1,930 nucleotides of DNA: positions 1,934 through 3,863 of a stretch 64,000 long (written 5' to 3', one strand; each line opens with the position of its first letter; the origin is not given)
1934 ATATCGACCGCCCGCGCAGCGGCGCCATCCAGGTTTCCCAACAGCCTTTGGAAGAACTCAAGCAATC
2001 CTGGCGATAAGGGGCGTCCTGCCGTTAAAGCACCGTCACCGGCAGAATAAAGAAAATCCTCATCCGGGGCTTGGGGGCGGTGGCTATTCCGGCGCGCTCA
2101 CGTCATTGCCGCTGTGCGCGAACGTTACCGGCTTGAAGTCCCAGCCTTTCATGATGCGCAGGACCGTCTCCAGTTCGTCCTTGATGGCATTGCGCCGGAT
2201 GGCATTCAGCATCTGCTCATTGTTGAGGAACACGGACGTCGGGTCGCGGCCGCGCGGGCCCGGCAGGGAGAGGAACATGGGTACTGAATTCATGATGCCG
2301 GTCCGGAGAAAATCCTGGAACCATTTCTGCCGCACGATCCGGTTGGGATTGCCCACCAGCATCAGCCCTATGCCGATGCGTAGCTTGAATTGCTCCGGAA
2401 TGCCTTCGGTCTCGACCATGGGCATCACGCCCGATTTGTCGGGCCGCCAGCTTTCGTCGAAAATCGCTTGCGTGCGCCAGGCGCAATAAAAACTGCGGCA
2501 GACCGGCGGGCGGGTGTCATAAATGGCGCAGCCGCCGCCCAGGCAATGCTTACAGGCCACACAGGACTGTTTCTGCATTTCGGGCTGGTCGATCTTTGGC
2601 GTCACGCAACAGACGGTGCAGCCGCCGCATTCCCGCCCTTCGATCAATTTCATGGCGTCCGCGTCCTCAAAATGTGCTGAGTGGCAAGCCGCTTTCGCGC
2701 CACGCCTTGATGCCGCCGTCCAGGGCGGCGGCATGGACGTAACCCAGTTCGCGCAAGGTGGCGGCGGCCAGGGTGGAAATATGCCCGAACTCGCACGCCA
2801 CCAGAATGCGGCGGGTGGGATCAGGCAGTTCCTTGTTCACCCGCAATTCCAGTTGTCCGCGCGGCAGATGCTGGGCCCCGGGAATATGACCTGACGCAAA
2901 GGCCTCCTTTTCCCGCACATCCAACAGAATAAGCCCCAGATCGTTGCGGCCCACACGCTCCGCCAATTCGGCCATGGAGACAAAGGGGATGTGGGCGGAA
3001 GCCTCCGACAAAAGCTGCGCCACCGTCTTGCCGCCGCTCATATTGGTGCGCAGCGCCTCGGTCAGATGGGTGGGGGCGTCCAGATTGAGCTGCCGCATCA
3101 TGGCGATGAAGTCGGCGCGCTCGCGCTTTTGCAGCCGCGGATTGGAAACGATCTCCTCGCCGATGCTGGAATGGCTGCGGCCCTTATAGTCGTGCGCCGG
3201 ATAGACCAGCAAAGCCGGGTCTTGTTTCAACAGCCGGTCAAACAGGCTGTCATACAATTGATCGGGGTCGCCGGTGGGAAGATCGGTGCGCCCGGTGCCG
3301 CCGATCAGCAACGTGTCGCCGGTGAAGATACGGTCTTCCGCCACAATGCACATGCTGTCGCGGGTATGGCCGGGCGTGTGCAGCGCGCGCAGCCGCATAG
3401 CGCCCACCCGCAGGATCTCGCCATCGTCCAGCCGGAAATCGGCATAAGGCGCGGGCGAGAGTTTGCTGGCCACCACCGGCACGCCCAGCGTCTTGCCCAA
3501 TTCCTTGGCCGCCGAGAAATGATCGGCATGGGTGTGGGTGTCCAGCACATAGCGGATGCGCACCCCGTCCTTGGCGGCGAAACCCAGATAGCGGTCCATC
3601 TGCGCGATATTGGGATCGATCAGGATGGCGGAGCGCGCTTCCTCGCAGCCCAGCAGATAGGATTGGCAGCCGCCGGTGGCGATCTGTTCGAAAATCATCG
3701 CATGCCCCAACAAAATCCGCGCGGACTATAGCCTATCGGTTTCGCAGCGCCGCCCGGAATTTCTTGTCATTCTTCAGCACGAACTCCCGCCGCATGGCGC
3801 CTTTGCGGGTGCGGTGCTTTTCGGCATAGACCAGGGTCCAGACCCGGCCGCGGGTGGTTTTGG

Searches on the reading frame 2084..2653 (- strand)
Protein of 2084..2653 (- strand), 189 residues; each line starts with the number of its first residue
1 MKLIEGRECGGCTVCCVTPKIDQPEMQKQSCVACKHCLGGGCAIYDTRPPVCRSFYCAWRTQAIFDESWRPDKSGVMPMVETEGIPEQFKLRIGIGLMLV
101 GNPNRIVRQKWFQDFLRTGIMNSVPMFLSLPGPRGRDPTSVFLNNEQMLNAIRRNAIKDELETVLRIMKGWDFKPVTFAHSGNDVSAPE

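Call 5: search_protein_families(library=pfam, proteins=[window:2084-2653:-], max_evalue=0.01)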
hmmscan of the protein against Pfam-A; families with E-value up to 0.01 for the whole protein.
window:2084-2653:- (189 aa): 0 families

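Call 6: search_protein_families(library=ncbifam, proteins=[window:2084-2653:-], max_evalue=0.01)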
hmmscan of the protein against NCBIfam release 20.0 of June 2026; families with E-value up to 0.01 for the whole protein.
window:2084-2653:- (189 aa): 0 families

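Call 7: search_protein_families(library=pfam, proteins=[window:2084-2653:-], max_evalue=10)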
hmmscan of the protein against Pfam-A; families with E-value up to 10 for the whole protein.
window:2084-2653:- (189 aa): 2 families
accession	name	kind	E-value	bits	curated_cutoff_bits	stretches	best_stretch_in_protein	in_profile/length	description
PF02008.25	zf-CXXC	-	1.1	9.8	26.5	1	8-32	20-44/48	CXXC zinc finger domain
PF03692.20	CxxCxxCC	-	2.8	9.1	23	0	8-56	1-70/85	Putative zinc- or iron-chelating domain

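Call 51: search_protein_families(library=ncbifam, proteins=[window:2084-2653:-], max_evalue=10)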
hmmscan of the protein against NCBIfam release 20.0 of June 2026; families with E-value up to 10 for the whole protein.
window:2084-2653:- (189 aa): 1 family
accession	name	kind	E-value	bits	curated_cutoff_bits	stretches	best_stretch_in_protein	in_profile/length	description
NF003506.0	PRK05170.2-4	equivalog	0.1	12.3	248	1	9-53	28-77/158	YcgN family cysteine cluster protein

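Call 58: find_homologous_proteins(query=window:2084-2653:-, max_evalue=1e-20)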
Query window:2084-2653:- (189 aa): 425 proteins with E <= 1e-20 among 456 candidates; the best 120 are listed.
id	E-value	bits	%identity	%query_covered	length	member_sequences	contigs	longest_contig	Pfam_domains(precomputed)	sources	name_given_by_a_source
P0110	1.5e-127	441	97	100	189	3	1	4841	-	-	-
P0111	1.4e-94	334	74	99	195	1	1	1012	-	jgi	jgi:hypothetical protein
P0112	9.7e-92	324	71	99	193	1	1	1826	-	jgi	jgi:hypothetical protein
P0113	3.6e-91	323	70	99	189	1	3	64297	-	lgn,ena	-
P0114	2.8e-89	316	68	99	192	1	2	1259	-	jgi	jgi:hypothetical protein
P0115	5.5e-89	315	68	99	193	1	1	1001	-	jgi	jgi:hypothetical protein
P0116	1.5e-88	314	66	100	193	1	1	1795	-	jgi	jgi:hypothetical protein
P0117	2.2e-88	314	68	99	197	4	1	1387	-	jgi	jgi:hypothetical protein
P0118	3.8e-88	313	67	100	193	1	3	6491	-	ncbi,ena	-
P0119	1.0e-87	311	66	100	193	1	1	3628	-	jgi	jgi:hypothetical protein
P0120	3.9e-87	309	68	99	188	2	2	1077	-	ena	-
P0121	5.2e-87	309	67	99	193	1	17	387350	-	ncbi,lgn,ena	-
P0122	5.4e-87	309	67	100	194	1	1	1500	-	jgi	jgi:hypothetical protein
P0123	5.6e-87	309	67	99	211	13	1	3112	-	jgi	jgi:hypothetical protein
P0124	6.8e-87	309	67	99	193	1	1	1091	-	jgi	jgi:hypothetical protein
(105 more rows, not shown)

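Call 60: find_encoding_contigs(protein=P0113, flank=4000, max_places=2)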
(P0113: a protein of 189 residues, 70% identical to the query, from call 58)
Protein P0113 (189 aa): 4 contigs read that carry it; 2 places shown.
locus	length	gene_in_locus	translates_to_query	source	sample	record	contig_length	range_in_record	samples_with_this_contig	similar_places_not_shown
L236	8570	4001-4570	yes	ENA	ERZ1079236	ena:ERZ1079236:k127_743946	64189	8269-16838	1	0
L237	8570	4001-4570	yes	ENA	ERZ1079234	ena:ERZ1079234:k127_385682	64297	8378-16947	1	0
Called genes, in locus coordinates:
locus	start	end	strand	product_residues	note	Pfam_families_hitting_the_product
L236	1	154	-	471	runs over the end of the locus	PF02321:OEP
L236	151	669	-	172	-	PF22381:Staph_reg_Sar_Rot, PF01047:MarR, PF12802:MarR_2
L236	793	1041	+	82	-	PF01541:GIY-YIG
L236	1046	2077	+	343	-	PF00753:Lactamase_B, PF00581:Rhodanese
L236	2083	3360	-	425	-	PF11954:DUF3471, PF26549:Tricorn_N (weak), PF26550:Tricorn_2nd, PF07676:PD40 (weak)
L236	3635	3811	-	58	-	-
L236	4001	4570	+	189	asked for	-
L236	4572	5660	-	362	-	PF00268:Ribonuc_red_sm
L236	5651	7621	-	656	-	PF00317:Ribonuc_red_lgN, PF02867:Ribonuc_red_lgC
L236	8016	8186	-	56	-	-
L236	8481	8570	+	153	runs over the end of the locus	-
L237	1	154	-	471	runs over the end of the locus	PF02321:OEP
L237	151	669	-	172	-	PF22381:Staph_reg_Sar_Rot, PF01047:MarR, PF12802:MarR_2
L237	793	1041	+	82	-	PF01541:GIY-YIG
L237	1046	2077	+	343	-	PF00753:Lactamase_B, PF00581:Rhodanese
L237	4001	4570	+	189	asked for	-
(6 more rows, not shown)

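Call 61: find_encoding_contigs(protein=P0112, flank=4000, max_places=2)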
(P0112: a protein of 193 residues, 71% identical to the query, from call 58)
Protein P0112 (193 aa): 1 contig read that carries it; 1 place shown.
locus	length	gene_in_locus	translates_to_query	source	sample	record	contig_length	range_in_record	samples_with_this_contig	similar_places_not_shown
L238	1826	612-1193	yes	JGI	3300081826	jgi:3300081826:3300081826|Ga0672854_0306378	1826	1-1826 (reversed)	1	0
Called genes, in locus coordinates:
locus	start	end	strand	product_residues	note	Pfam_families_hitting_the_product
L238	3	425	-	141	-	?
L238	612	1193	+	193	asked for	-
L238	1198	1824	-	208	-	?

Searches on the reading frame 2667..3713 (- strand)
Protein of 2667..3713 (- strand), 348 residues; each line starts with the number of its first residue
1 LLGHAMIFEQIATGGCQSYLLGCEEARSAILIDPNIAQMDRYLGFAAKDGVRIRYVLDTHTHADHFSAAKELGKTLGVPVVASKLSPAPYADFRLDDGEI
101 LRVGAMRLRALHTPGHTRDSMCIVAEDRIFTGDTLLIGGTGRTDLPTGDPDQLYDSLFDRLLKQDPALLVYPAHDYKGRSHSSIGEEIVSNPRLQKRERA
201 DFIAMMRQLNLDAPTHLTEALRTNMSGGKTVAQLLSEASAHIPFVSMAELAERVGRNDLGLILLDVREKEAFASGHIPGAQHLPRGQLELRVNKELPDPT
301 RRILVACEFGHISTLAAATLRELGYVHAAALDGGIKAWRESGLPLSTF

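Call 5: search_protein_families(library=pfam, proteins=[window:2667-3713:-], max_evalue=0.01)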
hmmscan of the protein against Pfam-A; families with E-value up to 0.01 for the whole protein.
window:2667-3713:- (348 aa): 3 families
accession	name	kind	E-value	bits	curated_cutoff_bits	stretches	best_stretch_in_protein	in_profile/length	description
PF00581.25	Rhodanese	-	3.8e-18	66.2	22.2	1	247-340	2-101/102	Rhodanese-like domain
PF00753.33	Lactamase_B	-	1.4e-17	64.7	22.7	1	14-174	4-196/196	Metallo-beta-lactamase superfamily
PF12706.13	Lactamase_B_2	-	0.009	16.1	27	0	30-83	3-63/200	Beta-lactamase superfamily domain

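Call 6: search_protein_families(library=ncbifam, proteins=[window:2667-3713:-], max_evalue=0.01)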
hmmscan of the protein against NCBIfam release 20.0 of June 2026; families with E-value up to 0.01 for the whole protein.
window:2667-3713:- (348 aa): 36 families (the best 25 are shown)
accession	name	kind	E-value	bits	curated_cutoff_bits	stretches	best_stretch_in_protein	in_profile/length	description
NF040641.1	bifunc_ST_SDO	equivalog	3.1e-28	98.8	625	2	94-229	261-404/423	bifunctional sulfur transferase/dioxygenase Blh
TIGR03413.1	GSH_gloB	equivalog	7.6e-28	97.5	200.8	1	21-225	15-214/248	hydroxyacylglutathione hydrolase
NF006444.0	PRK08762.1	equivalog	5.2e-24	84.6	449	1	232-346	4-115/387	molybdopterin-synthase adenylyltransferase MoeB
NF041804.1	MBL_fold_SolJ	exception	3.8e-16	59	350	1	19-179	21-183/224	solanimycin biosynthesis MBL-fold hydrolase SolJ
NF007597.0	PRK10241.1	equivalog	6.4e-13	48.6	421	1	24-177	19-168/251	hydroxyacylglutathione hydrolase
NF001195.0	PRK00162.1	equivalog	5.8e-11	42.6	102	1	261-342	21-100/108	thiosulfate sulfurtransferase GlpE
NF033105.1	bla_subclass_B3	equivalog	6.4e-11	42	240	2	27-84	43-93/257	subclass B3 metallo-beta-lactamase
NF012229.1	bla_class_B_core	domain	2.2e-10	40.8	100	1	23-122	20-135/139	metallo-beta-lactamase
NF005902.0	PRK07878.1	equivalog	3.3e-10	39.4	647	1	243-340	287-383/392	adenylyltransferase/sulfurtransferase MoeZ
NF045521.1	rhoda_near_glyco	subfamily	1.7e-09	37.6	145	1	235-345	9-115/144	rhodanese homology domain-containing protein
NF041203.1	rhodanese_LYCAU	equivalog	2.8e-09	36.7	115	1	236-345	14-123/126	rhodanese-related (seleno)protein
NF005646.0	PRK07411.1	equivalog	3.4e-08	33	633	1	237-340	276-381/390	molybdopterin-synthase adenylyltransferase MoeB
NF007627.0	PRK10287.1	equivalog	5.5e-07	29.8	102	1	264-336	24-95/104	thiosulfate sulfurtransferase PspE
NF040470.1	blaEAM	exception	1.5e-06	27.5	660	1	24-84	98-151/318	EAM family subclass B3 metallo-beta-lactamase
TIGR02981.1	phageshock_pspE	exception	1.7e-06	28.2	126.3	1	264-336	22-93/101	thiosulfate sulfurtransferase PspE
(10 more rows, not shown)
